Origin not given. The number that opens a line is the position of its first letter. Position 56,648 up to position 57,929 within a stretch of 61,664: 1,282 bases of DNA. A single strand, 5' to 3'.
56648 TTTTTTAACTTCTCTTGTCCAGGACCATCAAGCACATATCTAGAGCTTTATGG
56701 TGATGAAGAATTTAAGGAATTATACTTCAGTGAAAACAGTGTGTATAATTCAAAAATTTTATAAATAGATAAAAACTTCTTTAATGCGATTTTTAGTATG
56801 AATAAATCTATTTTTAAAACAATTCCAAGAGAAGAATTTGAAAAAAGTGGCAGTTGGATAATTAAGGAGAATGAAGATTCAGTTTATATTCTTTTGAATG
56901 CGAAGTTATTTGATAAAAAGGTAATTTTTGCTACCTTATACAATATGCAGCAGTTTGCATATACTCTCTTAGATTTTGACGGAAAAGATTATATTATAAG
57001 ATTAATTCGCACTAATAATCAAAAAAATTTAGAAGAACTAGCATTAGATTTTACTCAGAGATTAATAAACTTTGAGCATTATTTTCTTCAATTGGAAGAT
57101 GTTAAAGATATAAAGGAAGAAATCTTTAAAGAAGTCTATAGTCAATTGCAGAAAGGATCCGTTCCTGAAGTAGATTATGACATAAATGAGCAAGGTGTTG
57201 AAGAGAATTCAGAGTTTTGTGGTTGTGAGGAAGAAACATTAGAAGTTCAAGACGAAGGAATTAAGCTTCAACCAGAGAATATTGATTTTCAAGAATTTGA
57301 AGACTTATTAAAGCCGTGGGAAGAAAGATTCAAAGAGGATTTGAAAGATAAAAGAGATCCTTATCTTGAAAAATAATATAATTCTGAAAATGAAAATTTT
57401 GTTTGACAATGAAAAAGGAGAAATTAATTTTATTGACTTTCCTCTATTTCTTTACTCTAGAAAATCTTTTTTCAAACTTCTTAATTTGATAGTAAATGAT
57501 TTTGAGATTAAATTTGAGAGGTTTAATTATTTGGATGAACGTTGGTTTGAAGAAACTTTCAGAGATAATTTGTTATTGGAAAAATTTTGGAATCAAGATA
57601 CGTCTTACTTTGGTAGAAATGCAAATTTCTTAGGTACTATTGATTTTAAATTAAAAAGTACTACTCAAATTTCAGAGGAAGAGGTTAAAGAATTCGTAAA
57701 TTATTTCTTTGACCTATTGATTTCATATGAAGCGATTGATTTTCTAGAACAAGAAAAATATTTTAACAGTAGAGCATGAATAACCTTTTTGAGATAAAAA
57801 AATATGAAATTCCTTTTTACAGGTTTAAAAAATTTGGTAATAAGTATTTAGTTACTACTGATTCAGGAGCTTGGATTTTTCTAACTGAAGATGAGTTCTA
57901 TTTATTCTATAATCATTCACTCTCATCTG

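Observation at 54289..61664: Dense island of six radical-SAM-type genes with no recognisable pathway context; best candidate for an undescribed system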

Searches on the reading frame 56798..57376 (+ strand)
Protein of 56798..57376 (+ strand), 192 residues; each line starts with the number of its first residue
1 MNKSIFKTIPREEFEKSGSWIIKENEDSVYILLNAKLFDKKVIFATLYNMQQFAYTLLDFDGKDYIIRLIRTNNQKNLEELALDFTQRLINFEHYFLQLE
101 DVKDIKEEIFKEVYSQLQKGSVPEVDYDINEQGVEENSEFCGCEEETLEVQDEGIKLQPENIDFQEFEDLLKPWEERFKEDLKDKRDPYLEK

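Call 3: search_protein_families(library=pfam, proteins=[window:56798-57376:+], max_evalue=0.1)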
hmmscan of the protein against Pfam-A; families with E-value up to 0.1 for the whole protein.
window:56798-57376:+ (192 aa): 1 family
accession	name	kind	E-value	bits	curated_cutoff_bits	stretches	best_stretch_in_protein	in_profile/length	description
PF13274.11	SocA_Panacea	-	0.0047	18.3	25.7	1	95-151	6-64/113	Antitoxin SocA-like, Panacea domain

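Call 4: search_protein_families(library=ncbifam, proteins=[window:56798-57376:+], max_evalue=0.1)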
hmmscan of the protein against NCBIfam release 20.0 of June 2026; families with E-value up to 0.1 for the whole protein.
window:56798-57376:+ (192 aa): 1 family
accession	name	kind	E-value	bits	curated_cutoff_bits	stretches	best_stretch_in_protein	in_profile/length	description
TIGR03976.1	chp_LLNDYxLRE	equivalog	1.3e-06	28.7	50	1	34-117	2-87/90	His-Xaa-Ser system protein HxsD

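Call 34: search_protein_families(library=ncbifam, alignment_id=A3, max_evalue=0.1)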
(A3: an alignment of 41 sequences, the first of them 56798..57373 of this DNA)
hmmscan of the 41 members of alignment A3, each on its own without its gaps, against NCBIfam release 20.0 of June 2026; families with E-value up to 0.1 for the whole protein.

A. member 1, window:56798-57373:+ (192 aa): 1 family
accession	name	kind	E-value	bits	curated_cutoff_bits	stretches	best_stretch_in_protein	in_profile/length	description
TIGR03976.1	chp_LLNDYxLRE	equivalog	1.3e-06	28.7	50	1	34-117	2-87/90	His-Xaa-Ser system protein HxsD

B. families by the number of members that match (of 41 scanned): 18 families
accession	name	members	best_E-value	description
TIGR03976.1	chp_LLNDYxLRE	41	5.6e-17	His-Xaa-Ser system protein HxsD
NF038315.1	HxsD_rel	21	8.8e-06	HxsD-like protein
NF040629.1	PGI_Meth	5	0.00051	glucose-6-phosphate isomerase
TIGR00331.1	hrcA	2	0.02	heat-inducible transcriptional repressor HrcA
NF007127.0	PRK09568.1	1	0.0015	DNA primase regulatory subunit PriL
NF038192.1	V_cas_c2c8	1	0.0051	type V CRISPR-associated protein C2c8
TIGR00207.1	fliG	1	0.0054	flagellar motor switch protein FliG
NF041437.1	TfpZ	1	0.01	TfpX/TfpZ family type IV pilin accessory protein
NF040500.1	Bdr_N_group2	1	0.013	Bdr family repetitive protein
TIGR02927.1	SucB_Actino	1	0.02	2-oxoglutarate dehydrogenase, E2 component, dihydrolipoamide succinyltransferase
NF002162.0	PRK00994.1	1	0.036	F420-dependent methylenetetrahydromethanopterin dehydrogenase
NF052534.1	RzbtTranRegRhrA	1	0.041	rhizobactin biosynthesis transcriptional regulator RhrA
NF006457.0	PRK08818.1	1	0.044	prephenate dehydrogenase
TIGR03640.1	cas1_DVULG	1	0.06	type I-C CRISPR-associated endonuclease Cas1c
NF007567.0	PRK10198.1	1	0.067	formate hydrogenlyase regulator HycA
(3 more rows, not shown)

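Call 37: search_protein_families(library=padloc, proteins=[window:56798-57376:+], max_evalue=0.01)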
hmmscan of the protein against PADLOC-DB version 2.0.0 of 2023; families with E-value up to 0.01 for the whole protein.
window:56798-57376:+ (192 aa): 0 families

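Call 60: search_solved_structures(query=A3, max_evalue=1)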
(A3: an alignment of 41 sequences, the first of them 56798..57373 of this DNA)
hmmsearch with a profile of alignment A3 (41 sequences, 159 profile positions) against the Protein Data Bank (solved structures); distinct sequences matched with E-value up to 1: 0.

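Call 63: find_homologous_proteins(query=window:56798-57373:+, max_evalue=0.001)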
Query window:56798-57373:+ (192 aa): 2 proteins with E <= 0.001 among 165 candidates.
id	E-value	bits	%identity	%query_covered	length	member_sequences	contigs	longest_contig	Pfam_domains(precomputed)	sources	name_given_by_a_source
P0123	2.0e-119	414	100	100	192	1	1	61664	PF27806.1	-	-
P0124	3.5e-38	149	41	99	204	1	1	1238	PF27806.1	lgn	-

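Call 75: predict_structure(alignment_id=A6)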
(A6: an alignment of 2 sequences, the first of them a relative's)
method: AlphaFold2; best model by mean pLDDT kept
length: 192 residues; sequences in the alignment: 2
mean_pLDDT: 55.8   pTM: 0.58
mean pLDDT of the five models: 55.8, 53.6, 50.5, 36.3, 34.8
residues with pLDDT >= 90: 0; 70-90: 51; 50-70: 64; < 50: 77
segments of 3 or more residues with pLDDT < 50: 1-9, 120-157, 159-162, 164-178, 184-192
pLDDT, mean of each block of 10 residues (from residue 1): 39 60 66 74 75 73 74 72 75 63 59 57 34 30 34 43 46 47 44 32
secondary structure, 60 per line:
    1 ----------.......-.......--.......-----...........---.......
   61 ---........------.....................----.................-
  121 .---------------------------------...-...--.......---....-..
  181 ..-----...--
elements in order: H11-17 E19-25 E28-34 H40-50 E54-60 E64-71 H78-98 H103-119 E155-157 H164-170 H174-177 H179-182

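Call 79: fold_search(model_id=the predicted structure, library=pdb)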
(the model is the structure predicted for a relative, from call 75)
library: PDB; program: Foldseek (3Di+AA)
matches with E <= 10: 1172; with E <= 0.001: 0
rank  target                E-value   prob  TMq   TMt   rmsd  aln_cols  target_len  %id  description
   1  8yqt_C                8.7e-03  0.95  0.29  0.18   6.3       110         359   11  African swine fever virus RNA Polymerase-M1249L complex2 (released 2024-11-06)
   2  2cgh_B                9.3e-03  0.75  0.27  0.24   7.5       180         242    8  crystal structure of biotin ligase from Mycobacterium tuberculosis (released 2007-05-01)
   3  6drd_K                2.2e-02  0.91  0.30  0.46   5.6        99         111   16  RNA Pol II(G) (released 2018-10-17)
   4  8hil_K                3.2e-02  0.96  0.33  0.53   4.2        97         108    7  A cryo-EM structure of B. oleracea RNA polymerase V at 3.57 Angstrom (released 2023-03-22)
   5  7a6h_K                3.2e-02  0.91  0.29  0.45   6.6       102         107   12  Cryo-EM structure of human apo RNA Polymerase III (released 2021-02-03)
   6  8q3b_C                4.1e-02  0.75  0.29  0.17   6.6       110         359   12  The closed state of the ASFV apo-RNA polymerase (released 2024-02-14)
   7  4qjv_D                4.6e-02  0.93  0.30  0.55   4.1        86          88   12  The X-ray crystal structure of Rpo3/Rpo11 heterodimer of euryarchaeal RNA polymerase from Thermococcus kodakarensis (released 2014-10-08)
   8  3rux_B                5.2e-02  0.54  0.26  0.21   6.7       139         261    6  Crystal structure of biotin-protein ligase BirA from Mycobacterium tuberculosis in complex with an acylsulfamide bisub (released 2011-12-14)
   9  7eu1_K                8.0e-02  0.82  0.31  0.52   5.7        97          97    6  The cryo-EM structure of A. thaliana Pol IV-RDR2 holoenzyme (released 2021-12-29)
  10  2y1r_I                8.0e-02  0.63  0.22  0.38   4.1        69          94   17  Structure of MecA121 & ClpC N-domain complex (released 2011-03-16)
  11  2y1r_J                8.0e-02  0.63  0.22  0.38   4.1        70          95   18  Structure of MecA121 & ClpC N-domain complex (released 2011-03-16)
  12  6hko_K                1.1e-01  0.69  0.28  0.49   7.4       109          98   10  Yeast RNA polymerase I elongation complex bound to nucleotide analog GMPCPP (released 2019-04-03)
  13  8g9z_C                1.1e-01  0.35  0.27  0.14   8.2       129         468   12  High-resolution crystal structure of the human selenomethionine-derived SepSecS-tRNASec complex (released 2023-04-05)
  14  2y1r_K                1.2e-01  0.80  0.24  0.44   3.0        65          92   14  Structure of MecA121 & ClpC N-domain complex (released 2011-03-16)
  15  3dwl_D                1.2e-01  0.30  0.27  0.21  15.8       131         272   13  Crystal Structure of Fission Yeast Arp2/3 Complex Lacking the Arp2 Subunit (released 2008-08-26)
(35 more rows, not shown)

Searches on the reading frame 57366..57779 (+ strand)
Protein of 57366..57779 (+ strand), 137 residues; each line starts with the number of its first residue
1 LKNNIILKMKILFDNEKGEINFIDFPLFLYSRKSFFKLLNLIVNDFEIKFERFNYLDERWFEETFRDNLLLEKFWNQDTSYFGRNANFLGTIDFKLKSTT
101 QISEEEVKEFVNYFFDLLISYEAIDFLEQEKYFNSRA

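Call 3: search_protein_families(library=pfam, proteins=[window:57366-57779:+], max_evalue=0.1)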
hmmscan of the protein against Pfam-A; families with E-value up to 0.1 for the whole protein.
window:57366-57779:+ (137 aa): 0 families

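Call 4: search_protein_families(library=ncbifam, proteins=[window:57366-57779:+], max_evalue=0.1)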
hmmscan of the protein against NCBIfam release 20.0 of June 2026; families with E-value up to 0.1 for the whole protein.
window:57366-57779:+ (137 aa): 0 families

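Call 31: search_protein_families(library=ncbifam, alignment_id=A2, max_evalue=0.1)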
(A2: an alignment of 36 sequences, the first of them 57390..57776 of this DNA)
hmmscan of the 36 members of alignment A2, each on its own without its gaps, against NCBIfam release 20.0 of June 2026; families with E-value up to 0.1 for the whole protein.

A. member 1, window:57390-57776:+ (129 aa): 0 families

B. families by the number of members that match (of 36 scanned): 11 families
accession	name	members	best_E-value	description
NF038315.1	HxsD_rel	32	5.2e-20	HxsD-like protein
TIGR03976.1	chp_LLNDYxLRE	20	3.9e-05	His-Xaa-Ser system protein HxsD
NF033952.2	AcrID1_fam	1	0.015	AcrID1 family anti-CRISPR protein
NF003513.0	PRK05182.1-2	1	0.016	DNA-directed RNA polymerase subunit alpha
NF033553.1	MerP_Gpos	1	0.031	mercury resistance system substrate-binding protein MerP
NF010679.0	PRK14077.1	1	0.035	NAD(+) kinase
NF002502.0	PRK01842.1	1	0.039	hypothetical protein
NF010091.0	PRK13576.1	1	0.053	type I 3-dehydroquinate dehydratase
NF042936.1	leader_Ms4527A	1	0.056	Ms4527A family Cys-rich leader peptide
NF003792.0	PRK05380.1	1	0.06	CTP synthase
NF047554.1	LIC_10463_fam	1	0.068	LIC_10463 family lipoprotein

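Call 37: search_protein_families(library=padloc, proteins=[window:57390-57779:+], max_evalue=0.01)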
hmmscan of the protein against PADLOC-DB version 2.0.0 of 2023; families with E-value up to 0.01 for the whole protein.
window:57390-57779:+ (129 aa): 0 families
